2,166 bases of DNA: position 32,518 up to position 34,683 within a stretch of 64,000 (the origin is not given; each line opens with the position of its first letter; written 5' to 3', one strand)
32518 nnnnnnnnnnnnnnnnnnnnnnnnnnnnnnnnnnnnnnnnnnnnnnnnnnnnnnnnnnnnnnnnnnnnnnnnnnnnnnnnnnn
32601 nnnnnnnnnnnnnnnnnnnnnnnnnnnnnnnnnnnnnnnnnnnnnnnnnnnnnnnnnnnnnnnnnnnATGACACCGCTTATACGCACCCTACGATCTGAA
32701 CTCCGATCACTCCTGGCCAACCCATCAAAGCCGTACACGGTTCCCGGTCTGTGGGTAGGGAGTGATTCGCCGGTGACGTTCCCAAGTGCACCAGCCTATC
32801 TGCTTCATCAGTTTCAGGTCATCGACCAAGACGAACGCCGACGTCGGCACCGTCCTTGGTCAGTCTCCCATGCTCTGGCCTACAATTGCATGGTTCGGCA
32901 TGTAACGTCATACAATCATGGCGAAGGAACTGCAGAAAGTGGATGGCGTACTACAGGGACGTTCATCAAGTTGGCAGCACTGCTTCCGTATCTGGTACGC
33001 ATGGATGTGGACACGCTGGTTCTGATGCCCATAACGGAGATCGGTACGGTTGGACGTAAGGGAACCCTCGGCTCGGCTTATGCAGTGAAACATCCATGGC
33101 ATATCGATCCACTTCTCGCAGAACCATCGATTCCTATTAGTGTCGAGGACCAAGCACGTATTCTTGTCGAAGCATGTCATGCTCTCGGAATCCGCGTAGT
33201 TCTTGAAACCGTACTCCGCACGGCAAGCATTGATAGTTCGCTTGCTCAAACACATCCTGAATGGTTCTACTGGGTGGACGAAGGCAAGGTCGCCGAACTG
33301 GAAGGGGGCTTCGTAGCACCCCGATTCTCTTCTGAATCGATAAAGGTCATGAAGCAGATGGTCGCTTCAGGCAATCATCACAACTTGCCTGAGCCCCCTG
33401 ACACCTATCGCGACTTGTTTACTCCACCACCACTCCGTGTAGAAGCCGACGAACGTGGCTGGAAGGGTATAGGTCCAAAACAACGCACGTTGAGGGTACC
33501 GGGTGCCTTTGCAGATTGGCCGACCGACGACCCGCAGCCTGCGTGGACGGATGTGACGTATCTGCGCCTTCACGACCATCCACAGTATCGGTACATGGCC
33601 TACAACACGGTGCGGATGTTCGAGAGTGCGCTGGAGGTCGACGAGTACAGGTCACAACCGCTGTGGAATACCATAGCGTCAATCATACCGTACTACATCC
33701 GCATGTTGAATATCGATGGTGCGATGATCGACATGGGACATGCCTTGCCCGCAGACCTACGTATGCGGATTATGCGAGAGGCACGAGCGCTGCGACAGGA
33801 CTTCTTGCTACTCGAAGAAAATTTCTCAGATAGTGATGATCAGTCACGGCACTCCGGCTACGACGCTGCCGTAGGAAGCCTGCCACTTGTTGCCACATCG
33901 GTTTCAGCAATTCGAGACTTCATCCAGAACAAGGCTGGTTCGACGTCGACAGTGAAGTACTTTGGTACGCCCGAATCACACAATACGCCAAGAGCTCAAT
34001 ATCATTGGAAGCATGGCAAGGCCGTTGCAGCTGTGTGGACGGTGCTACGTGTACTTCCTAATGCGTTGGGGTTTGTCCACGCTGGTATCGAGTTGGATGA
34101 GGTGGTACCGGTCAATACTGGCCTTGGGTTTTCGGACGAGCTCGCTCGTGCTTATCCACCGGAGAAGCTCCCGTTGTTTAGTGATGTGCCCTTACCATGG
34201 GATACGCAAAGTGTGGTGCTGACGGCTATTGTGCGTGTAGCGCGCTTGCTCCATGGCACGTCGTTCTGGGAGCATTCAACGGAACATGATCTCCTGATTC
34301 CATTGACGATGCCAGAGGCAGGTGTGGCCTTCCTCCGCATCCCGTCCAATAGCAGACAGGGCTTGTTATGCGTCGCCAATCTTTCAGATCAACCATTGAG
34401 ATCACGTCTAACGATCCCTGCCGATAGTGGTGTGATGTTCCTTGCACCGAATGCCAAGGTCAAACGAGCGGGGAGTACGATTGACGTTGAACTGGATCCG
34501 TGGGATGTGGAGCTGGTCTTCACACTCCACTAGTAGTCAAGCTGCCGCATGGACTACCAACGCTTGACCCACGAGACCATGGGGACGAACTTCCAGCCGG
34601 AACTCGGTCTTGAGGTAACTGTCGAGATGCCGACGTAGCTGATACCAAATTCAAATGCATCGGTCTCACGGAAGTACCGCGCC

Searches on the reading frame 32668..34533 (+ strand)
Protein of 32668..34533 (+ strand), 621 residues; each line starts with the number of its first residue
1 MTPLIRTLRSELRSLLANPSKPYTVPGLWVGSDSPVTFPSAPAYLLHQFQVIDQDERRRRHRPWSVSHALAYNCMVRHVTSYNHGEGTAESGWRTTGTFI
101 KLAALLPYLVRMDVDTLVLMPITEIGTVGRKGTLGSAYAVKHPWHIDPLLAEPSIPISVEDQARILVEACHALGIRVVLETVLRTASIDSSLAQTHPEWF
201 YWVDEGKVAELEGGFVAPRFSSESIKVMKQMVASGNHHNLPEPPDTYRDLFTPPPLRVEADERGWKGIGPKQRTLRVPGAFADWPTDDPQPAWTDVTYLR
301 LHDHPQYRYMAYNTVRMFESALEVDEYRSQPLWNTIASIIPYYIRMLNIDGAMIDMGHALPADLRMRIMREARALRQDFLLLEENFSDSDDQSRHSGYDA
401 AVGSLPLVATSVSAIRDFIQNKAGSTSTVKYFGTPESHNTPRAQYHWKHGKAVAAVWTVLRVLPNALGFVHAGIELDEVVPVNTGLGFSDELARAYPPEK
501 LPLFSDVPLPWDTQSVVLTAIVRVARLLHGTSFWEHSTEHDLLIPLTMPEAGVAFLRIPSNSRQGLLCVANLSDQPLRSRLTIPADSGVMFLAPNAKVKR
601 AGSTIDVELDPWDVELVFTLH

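Call 53: search_protein_families(library=pfam, proteins=[window:32668-34533:+], max_evalue=0.0001)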
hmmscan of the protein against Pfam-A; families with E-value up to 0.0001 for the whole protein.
window:32668-34533:+ (621 aa): 1 family
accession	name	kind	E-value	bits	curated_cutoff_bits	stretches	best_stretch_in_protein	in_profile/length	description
PF14871.12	GHL6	-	9.5e-06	26.3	35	1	164-209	47-89/132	Hypothetical glycosyl hydrolase 6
